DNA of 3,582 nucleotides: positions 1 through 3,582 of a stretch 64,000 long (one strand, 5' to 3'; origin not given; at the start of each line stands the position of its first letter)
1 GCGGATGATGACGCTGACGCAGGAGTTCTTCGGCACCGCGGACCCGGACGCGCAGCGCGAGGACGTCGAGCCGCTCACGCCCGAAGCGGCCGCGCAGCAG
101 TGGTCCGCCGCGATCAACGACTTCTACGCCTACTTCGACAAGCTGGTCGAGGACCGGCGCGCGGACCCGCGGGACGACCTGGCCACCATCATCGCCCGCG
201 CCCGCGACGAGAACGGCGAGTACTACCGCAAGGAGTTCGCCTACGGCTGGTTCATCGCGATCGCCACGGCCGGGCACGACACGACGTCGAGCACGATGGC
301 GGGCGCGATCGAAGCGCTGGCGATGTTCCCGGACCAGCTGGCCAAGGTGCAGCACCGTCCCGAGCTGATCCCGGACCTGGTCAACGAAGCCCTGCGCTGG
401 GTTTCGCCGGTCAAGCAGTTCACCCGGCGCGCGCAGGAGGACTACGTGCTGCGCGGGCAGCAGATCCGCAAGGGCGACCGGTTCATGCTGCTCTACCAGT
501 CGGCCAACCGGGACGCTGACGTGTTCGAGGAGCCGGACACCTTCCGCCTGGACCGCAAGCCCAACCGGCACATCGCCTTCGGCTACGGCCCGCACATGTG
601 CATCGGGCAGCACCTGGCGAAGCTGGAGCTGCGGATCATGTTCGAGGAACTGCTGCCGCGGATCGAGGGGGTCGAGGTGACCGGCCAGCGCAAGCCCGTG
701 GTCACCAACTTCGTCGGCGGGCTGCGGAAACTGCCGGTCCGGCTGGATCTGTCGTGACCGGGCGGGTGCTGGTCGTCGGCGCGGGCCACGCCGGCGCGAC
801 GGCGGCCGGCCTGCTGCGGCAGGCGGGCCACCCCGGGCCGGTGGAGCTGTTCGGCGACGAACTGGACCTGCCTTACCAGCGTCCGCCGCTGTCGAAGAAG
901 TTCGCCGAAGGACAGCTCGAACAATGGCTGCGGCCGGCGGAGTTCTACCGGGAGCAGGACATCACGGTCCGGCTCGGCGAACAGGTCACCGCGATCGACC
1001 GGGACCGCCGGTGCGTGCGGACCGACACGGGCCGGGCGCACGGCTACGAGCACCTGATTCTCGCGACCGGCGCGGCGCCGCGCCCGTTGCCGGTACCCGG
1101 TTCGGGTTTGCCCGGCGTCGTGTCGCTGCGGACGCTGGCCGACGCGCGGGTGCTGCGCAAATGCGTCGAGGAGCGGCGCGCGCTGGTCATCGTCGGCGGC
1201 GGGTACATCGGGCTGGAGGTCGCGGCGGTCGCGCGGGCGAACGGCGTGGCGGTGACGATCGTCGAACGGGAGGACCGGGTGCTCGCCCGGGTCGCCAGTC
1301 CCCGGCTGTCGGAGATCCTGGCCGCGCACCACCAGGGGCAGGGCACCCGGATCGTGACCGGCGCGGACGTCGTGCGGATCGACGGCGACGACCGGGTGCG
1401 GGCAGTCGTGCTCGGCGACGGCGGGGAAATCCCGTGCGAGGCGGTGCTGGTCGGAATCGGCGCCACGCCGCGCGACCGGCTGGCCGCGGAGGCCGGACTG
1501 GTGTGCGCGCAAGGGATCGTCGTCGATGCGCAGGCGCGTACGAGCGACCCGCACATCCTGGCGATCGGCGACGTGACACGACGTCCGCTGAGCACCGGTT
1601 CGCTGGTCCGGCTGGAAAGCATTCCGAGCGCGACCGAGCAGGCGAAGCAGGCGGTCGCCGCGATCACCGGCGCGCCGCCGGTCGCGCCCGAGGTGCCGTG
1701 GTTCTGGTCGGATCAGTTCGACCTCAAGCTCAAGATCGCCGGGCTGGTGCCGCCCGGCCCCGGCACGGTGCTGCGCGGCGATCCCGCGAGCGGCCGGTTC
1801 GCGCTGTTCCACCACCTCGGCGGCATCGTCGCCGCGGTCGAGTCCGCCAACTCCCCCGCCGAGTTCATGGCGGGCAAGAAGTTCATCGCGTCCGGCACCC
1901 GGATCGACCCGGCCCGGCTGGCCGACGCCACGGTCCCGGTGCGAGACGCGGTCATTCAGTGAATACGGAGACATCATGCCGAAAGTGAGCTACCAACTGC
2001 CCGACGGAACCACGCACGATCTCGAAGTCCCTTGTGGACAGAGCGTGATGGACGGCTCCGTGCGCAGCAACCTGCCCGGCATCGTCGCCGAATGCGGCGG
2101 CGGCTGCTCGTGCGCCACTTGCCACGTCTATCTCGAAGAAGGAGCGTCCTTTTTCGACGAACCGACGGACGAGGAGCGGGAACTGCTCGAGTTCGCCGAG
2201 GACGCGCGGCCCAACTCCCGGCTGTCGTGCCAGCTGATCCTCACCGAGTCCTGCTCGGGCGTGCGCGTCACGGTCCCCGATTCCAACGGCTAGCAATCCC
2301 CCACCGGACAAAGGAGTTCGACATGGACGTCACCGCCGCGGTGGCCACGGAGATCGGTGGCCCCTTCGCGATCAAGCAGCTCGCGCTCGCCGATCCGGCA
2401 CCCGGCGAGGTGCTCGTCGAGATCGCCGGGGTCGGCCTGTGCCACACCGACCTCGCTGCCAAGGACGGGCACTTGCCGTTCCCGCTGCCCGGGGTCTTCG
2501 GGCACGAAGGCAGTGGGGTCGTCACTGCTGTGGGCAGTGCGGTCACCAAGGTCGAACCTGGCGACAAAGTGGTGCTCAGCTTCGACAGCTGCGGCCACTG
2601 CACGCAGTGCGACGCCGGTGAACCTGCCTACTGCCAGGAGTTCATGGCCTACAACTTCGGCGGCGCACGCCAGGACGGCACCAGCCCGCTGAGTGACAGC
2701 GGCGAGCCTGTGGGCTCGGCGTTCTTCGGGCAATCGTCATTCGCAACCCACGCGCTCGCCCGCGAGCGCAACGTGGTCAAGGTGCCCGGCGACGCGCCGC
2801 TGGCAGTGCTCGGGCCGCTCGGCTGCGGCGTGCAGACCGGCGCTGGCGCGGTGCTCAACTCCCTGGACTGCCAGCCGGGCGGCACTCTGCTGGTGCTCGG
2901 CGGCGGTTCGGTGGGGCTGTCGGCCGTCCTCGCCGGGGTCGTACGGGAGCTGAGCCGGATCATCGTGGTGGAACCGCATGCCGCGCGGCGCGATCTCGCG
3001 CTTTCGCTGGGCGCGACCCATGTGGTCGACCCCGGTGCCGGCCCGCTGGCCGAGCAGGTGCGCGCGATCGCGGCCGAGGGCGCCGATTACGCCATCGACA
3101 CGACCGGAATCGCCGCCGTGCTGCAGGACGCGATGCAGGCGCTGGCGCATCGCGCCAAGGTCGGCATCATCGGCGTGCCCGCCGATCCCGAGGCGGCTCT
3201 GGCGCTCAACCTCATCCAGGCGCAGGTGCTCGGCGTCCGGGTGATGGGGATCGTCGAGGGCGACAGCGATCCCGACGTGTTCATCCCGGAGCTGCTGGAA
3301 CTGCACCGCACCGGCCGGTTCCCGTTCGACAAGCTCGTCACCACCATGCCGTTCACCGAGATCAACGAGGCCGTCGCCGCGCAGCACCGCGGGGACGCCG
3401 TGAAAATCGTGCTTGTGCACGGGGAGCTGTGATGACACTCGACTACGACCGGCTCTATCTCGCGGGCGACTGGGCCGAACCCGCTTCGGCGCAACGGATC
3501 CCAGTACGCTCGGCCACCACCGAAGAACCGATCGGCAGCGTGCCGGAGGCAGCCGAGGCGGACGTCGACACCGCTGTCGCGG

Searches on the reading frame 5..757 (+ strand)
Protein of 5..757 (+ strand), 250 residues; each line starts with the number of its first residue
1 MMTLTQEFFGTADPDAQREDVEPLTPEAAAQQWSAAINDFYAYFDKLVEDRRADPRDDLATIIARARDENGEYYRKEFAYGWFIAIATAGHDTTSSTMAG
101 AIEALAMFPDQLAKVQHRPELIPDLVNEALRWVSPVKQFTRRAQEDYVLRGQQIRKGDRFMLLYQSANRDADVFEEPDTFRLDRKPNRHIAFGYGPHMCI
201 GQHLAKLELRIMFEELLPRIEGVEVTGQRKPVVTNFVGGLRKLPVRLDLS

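Call 9: search_protein_families(library=ncbifam, proteins=[window:5-757:+], max_evalue=1e-10)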
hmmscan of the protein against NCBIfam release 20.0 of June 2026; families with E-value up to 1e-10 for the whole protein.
window:5-757:+ (250 aa): 8 families
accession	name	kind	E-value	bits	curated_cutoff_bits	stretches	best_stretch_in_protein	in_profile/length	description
NF041802.1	P450_SolI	exception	2.1e-42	145.1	850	1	40-245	215-420/424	solanimycin biosynthesis cytochrome P450 SolI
NF041177.1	Cyp119_Thmprot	equivalog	2.1e-33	115.6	680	1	57-247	182-366/368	cytochrome P450 Cyp119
TIGR04538.1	P450_cycloAA_1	subfamily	1.3e-31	109.8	500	1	38-225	175-371/395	cytochrome P450, cyclodipeptide synthase-associated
TIGR04515.1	P450_rel_GT_act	subfamily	5.5e-27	95.1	343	1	31-234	191-378/386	P450-derived glycosyltransferase activator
TIGR04458.1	CYP450_TxtE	equivalog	1.4e-26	93.1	500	1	36-247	189-402/403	4-nitrotryptophan synthase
NF045816.1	PentlenlactSyn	equivalog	2e-23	82.7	700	1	36-244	180-393/396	pentalenolactone synthase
NF051859.1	AlbFlvMonOxTrpSyn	equivalog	5.2e-15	55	700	1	26-221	205-428/457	bifunctional albaflavenone monooxygenase/terpene synthase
NF045812.1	PentlenOxigase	equivalog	7.1e-11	41.6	800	0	26-237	187-427/444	pentalenene oxygenase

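Call 54: search_solved_structures(query=window:5-757:+, max_evalue=1e-25)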
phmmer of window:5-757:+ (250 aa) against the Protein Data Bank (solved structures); distinct sequences matched with E-value up to 1e-25: 179 (the best 60 are shown).
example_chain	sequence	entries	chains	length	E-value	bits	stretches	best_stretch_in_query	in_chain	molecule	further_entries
7v40_A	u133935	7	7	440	3.1e-120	403.4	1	1-249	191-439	p450tol monooxygenase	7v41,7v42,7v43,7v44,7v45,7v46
1cpt_A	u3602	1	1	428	1.7e-76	260.2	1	1-247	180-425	CYTOCHROME P450-TERP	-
8euh_A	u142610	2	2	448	1.7e-76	260.1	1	1-247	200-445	Cytochrome P450-terp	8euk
8eul_A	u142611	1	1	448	2.2e-75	256.5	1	1-247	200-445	Cytochrome P450-terp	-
3tkt_A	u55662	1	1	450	9.5e-61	208.6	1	1-247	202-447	Cytochrome P450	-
8vxi_A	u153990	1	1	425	4.1e-53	183.6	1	22-247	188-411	CYP125MRCA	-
8vxg_A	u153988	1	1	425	5.2e-52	180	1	22-247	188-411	CYP125MRCA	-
8b2p_A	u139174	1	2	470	2e-47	164.9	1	44-247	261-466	Cytochrome P450 alkane hydroxylase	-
5fyf_A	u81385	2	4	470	2e-43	151.9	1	54-247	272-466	CYTOCHROME P450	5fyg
9kki_A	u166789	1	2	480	7.6e-43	150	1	54-247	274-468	Cytochrome P450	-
8hgd_B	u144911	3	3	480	7.7e-43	149.9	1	54-247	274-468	Cytochrome P450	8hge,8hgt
9uy0_A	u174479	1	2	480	1e-42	149.5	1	54-247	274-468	Cytochrome P450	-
2yoo_A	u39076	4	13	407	1.3e-42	149.3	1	27-245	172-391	P450 HEME-THIOLATE PROTEIN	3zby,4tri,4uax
6hqg_A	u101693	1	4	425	2.1e-42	148.5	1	40-246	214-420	Cytochrome P450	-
9ixl_B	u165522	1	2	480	2.7e-42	148.2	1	54-247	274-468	Cytochrome P450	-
4l0e_A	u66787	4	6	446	5.1e-42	147.3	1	27-248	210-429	P450 monooxygenase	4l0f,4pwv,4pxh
3rwl_A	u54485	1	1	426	1.3e-41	146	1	36-247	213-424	Cytochrome P450 alkane hydroxylase 1 CYP153A7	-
6hqw_A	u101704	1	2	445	3.5e-41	144.5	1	36-248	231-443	Cytochrome P450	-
5l90_A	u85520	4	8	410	7.8e-41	143.4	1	25-247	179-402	Cytochrome P450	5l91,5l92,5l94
6hqd_A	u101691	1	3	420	1.1e-40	142.9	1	33-247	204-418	Cytochrome P450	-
9vfd_A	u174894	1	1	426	1.1e-40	142.9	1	33-247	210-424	Cytochrome P450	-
7ant_A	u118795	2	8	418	1.1e-39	139.7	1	42-248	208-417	Cytochrome P450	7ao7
4yzr_A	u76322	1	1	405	2.2e-39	138.6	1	28-247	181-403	Polyketide biosynthesis cytochrome P450 PksS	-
5li6_A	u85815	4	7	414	2.3e-39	138.6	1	39-247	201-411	Putative cytochrome P450 126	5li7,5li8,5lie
2xkr_A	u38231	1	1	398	1.5e-38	135.9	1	36-246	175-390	PUTATIVE CYTOCHROME P450 142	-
7smz_A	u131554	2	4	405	5.2e-38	134.1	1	28-246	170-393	Cytochrome P450 142A3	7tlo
7sh5_A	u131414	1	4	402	1.7e-37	132.4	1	25-246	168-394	Cytochrome P450 142A3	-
3ejb_B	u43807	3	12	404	2e-37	132.2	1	40-226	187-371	Biotin biosynthesis cytochrome P450-like enzyme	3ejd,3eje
2wm4_A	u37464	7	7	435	1.5e-36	129.4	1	37-246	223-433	PUTATIVE CYTOCHROME P450 124 | Methyl-branched lipid omega-hydroxylase | CYP124 in complex with inhibitor carbethoxyhexyl imidazole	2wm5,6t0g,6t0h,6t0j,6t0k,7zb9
5dqn_A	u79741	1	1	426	2.1e-34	122.3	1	37-241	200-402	Cytochrome P450 CYP125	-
4apy_A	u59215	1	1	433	2.1e-34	122.3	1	37-241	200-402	P450 HEME-THIOLATE PROTEIN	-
8fjo_A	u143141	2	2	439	2.6e-34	122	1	42-246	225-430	Cytochrome P450 124A1, Cyp124A1 | Cytochrome P450 124A1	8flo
6cvc_A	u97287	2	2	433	2.6e-34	122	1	42-246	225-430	Cytochrome P450 124A1, Cyp124A1 | Cytochrome P450 124A1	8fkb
8gdi_A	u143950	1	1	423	2.7e-34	122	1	42-246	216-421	Cytochrome P450 124A1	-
6bld_A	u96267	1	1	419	3.1e-34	121.8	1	46-245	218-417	Cytochrome P450 268A2 Cyp268A2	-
7y9o_A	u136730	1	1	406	6.9e-34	120.6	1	38-243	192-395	Cytochrome P450 monooxygenase YjiB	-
2xn8_A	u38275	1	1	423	1e-33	120.1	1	27-222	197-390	PUTATIVE CYTOCHROME P450 125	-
2xc3_A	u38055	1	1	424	1e-33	120.1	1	27-222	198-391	PUTATIVE CYTOCHROME P450 125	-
2x5l_A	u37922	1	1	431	1e-33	120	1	27-222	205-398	PUTATIVE CYTOCHROME P450 125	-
3ivy_A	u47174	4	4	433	1.1e-33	120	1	27-222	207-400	Cytochrome P450 CYP125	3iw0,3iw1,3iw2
2x5w_A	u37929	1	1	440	1.1e-33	120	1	27-222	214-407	PUTATIVE CYTOCHROME P450 125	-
4z5p_A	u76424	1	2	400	2e-33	119.1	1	36-248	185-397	Cytochrome P450 hydroxylase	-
6gmf_A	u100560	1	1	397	2.7e-33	118.7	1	30-231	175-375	Putative cytochrome P450 hydroxylase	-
7y97_A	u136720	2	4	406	3.7e-33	118.2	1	38-242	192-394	Cytochrome P450 monooxygenase YjiB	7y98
8jnp_A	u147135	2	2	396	4e-33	118.1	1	39-245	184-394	Cytochrome P450 CftA | Cytochrome P450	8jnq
5ofq_A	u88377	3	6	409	9.4e-33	116.9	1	38-245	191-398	Cytochrome P450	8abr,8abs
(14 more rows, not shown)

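Call 58: search_solved_structures(query=window:5-757:+, max_evalue=1e-70, show_alignments=2)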
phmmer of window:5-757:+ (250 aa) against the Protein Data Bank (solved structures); distinct sequences matched with E-value up to 1e-70: 4.
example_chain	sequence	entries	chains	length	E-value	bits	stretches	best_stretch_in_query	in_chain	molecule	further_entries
7v40_A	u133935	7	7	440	3.1e-120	403.4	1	1-249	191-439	p450tol monooxygenase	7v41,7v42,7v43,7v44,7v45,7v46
1cpt_A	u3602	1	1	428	1.7e-76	260.2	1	1-247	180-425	CYTOCHROME P450-TERP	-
8euh_A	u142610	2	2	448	1.7e-76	260.1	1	1-247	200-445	Cytochrome P450-terp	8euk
8eul_A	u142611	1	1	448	2.2e-75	256.5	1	1-247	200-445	Cytochrome P450-terp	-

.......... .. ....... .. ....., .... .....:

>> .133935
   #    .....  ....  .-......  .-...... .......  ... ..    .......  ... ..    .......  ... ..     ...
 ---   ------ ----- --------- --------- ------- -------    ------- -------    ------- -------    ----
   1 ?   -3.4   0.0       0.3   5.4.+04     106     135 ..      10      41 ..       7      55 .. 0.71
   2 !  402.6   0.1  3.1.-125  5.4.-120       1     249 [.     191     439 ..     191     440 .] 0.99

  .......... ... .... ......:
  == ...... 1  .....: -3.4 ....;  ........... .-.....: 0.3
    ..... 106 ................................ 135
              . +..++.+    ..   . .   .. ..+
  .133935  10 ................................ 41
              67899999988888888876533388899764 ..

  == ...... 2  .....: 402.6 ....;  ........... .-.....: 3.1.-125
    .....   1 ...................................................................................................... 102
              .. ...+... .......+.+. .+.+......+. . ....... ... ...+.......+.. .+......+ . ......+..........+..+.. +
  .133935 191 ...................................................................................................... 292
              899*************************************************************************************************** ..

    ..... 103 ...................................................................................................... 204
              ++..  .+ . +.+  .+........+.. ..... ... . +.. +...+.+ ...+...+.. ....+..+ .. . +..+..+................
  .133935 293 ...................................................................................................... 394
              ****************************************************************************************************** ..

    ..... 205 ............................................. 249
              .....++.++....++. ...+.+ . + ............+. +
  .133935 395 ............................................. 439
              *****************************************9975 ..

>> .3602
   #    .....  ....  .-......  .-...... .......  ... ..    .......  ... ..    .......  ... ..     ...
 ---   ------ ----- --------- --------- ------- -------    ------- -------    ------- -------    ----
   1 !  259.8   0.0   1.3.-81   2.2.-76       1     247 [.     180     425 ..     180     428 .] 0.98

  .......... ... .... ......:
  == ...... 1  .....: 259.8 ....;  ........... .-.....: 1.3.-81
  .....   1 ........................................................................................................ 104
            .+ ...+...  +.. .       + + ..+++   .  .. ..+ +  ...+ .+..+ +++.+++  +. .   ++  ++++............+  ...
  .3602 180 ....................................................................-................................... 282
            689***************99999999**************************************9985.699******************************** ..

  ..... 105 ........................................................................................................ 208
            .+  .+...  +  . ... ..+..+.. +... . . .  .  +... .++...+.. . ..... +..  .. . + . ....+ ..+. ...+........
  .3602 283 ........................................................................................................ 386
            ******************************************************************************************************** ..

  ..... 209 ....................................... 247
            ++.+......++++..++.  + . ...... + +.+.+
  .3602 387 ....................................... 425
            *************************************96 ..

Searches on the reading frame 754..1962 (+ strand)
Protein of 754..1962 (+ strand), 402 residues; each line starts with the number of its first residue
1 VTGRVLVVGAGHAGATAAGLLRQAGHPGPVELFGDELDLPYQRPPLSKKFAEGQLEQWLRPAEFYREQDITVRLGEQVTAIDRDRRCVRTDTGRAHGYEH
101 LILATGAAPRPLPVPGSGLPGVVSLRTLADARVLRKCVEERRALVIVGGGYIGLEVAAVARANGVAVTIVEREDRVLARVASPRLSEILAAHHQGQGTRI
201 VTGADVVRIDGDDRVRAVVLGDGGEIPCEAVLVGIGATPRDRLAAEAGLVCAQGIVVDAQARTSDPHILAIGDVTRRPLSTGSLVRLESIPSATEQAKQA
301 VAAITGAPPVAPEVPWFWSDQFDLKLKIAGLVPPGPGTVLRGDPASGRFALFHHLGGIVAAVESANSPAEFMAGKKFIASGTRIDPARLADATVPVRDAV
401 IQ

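Call 9: search_protein_families(library=ncbifam, proteins=[window:754-1962:+], max_evalue=1e-10)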
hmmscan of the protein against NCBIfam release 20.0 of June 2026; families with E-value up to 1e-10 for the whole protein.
window:754-1962:+ (402 aa): 34 families (the best 25 are shown)
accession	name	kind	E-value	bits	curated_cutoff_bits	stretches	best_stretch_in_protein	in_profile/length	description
NF042949.2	3PPDioc_HcaD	equivalog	7.2e-93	311.4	450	1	5-385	4-385/386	3-phenylpropionate/cinnamic acid dioxygenase ferredoxin--NAD(+) reductase subunit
NF041682.1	ant_diox_AndAa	equivalog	4.3e-87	292.4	650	1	4-397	5-403/406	anthranilate 1,2-dioxygenase system ferredoxin--NAD(+) reductase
NF007286.0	PRK09754.1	equivalog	2.2e-83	280.3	447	1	5-393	6-394/400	phenylpropionate dioxygenase ferredoxin reductase subunit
TIGR02374.1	nitri_red_nirB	equivalog_domain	7.5e-48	163.5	578.35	1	6-276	2-279/794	nitrite reductase large subunit NirB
NF045765.1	PhenlGlyoxDHPadH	equivalog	3.9e-42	144.6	475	1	4-308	4-311/416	NADH-dependent phenylglyoxylate dehydrogenase subunit epsilon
NF003437.0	PRK04965.1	equivalog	9.6e-39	133.4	392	1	1-275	1-275/378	NADH:flavorubredoxin reductase NorW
TIGR03385.1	CoA_CoA_reduc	equivalog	2.9e-34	118.6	578.8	1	4-300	1-306/439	CoA-disulfide reductase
NF011565.0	PRK14989.1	subfamily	1.7e-31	109.1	883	1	29-274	32-282/847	nitrite reductase large subunit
NF046103.1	NOXase_Strep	equivalog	3e-29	102.3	600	1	5-275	2-281/442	H2O-forming NADH oxidase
NF007123.0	PRK09564.1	equivalog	3.4e-29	101.8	458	1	60-275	61-284/444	CoA-disulfide reductase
TIGR01350.1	lipoamide_DH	equivalog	4.8e-27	94.8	408.8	1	85-278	118-312/461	dihydrolipoyl dehydrogenase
NF004943.0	PRK06292.2-1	equivalog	4.8e-23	81.7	432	1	77-276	109-309/456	dihydrolipoyl dehydrogenase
TIGR02053.1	MerA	equivalog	1.1e-20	74.1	454.45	1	83-278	114-311/465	mercury(II) reductase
NF041853.1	hythiocyan_redase_MerA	equivalog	2.9e-20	72.5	650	1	99-275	123-295/440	hypothiocyanous acid reductase MerA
NF005884.0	PRK07846.1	equivalog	4e-19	68.6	501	1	65-275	98-304/454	mycothione reductase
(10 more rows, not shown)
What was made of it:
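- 754..1962 (+): Ferredoxin-NAD(+) reductase, redox partner of the P450. NCBIfam HcaD-type reductase, 311 bits (call 9).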

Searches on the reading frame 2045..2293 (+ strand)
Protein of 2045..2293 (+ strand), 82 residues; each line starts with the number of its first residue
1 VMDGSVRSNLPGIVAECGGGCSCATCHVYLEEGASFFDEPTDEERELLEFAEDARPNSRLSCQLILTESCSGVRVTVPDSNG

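Call 73: search_protein_families(library=pfam, proteins=[window:2045-2293:+], max_evalue=0.0001)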
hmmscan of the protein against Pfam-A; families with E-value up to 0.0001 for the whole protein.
window:2045-2293:+ (82 aa): 1 family
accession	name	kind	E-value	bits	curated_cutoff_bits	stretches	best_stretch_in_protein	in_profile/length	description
PF00111.32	Fer2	-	1.2e-08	35.1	21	1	8-66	25-76/77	2Fe-2S iron-sulfur cluster binding domain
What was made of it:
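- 1976..2293 (+): [2Fe-2S] ferredoxin. Pfam Fer2 (call 73).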

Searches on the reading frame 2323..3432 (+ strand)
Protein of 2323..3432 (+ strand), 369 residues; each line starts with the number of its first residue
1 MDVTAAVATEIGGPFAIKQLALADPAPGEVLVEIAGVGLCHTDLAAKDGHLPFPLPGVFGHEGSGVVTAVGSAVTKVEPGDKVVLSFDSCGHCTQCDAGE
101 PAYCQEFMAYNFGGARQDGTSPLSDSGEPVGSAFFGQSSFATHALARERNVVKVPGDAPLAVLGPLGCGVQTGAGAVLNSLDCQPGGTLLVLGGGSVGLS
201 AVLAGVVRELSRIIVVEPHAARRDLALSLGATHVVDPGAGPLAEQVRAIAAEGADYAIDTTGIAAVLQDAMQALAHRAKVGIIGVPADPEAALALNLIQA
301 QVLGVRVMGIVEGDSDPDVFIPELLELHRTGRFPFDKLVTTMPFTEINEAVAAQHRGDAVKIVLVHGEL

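Call 9: search_protein_families(library=ncbifam, proteins=[window:2323-3432:+], max_evalue=1e-10)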
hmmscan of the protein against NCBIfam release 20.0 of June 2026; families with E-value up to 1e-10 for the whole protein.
window:2323-3432:+ (369 aa): 17 families
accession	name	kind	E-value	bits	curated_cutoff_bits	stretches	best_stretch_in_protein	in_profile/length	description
TIGR03989.1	Rxyl_3153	subfamily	2e-67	228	440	1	4-365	3-369/370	NDMA-dependent alcohol dehydrogenase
TIGR03451.1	mycoS_dep_FDH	equivalog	8.3e-63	212.3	512.9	1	3-364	2-356/358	S-(hydroxymethyl)mycothiol dehydrogenase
TIGR02818.1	adh_III_F_hyde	equivalog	4.7e-59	200.3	543.95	1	4-364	3-366/368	S-(hydroxymethyl)glutathione dehydrogenase/class III alcohol dehydrogenase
NF041097.1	keto_inos_dh_IolM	equivalog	1.1e-34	119.8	450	2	180-364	201-387/389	scyllo-inosose 3-dehydrogenase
TIGR03366.1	HpnZ_proposed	hypoth_equivalog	6.7e-34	117.5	328.1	1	25-341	3-308/315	putative phosphonate catabolism associated alcohol dehydrogenase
NF003808.0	PRK05396.1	equivalog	1e-25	90.3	380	1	19-364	17-338/341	L-threonine 3-dehydrogenase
NF007489.0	PRK10083.1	equivalog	1.1e-25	90.3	376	1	15-109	12-108/339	Zn-dependent oxidoreductase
NF006940.0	PRK09422.1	equivalog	5.1e-25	88.1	344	1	17-108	14-107/338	alcohol dehydrogenase AdhP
NF010344.0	PRK13771.1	subfamily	2.5e-24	85.9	349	1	5-110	3-110/334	putative alcohol dehydrogenase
TIGR00692.1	tdh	equivalog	2.5e-22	79.4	458.35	1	139-291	118-268/340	L-threonine 3-dehydrogenase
NF047908.1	AldhRedAhr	equivalog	2.5e-22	79.2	470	1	3-108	4-112/335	NADPH-dependent aldehyde reductase Ahr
NF041172.1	AcrlCoa_red_Thmprot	equivalog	2e-19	69.7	500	1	7-110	5-110/334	acryloyl-CoA reductase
TIGR02824.1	quinone_pig3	subfamily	2.6e-16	59.5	296.8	0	9-95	7-97/325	putative NAD(P)H quinone oxidoreductase, PIG3 family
NF007642.0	PRK10309.1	equivalog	1e-15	57.8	550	1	27-285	25-261/347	galactitol-1-phosphate 5-dehydrogenase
TIGR03201.1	dearomat_had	equivalog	1e-15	57.7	338.65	1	8-106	4-104/349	6-hydroxycyclohex-1-ene-1-carbonyl-CoA dehydrogenase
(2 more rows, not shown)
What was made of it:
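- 2323..3432 (+): Zn-dependent alcohol dehydrogenase. NCBIfam class III/NDMA-type ADH, 228 bits (call 9).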
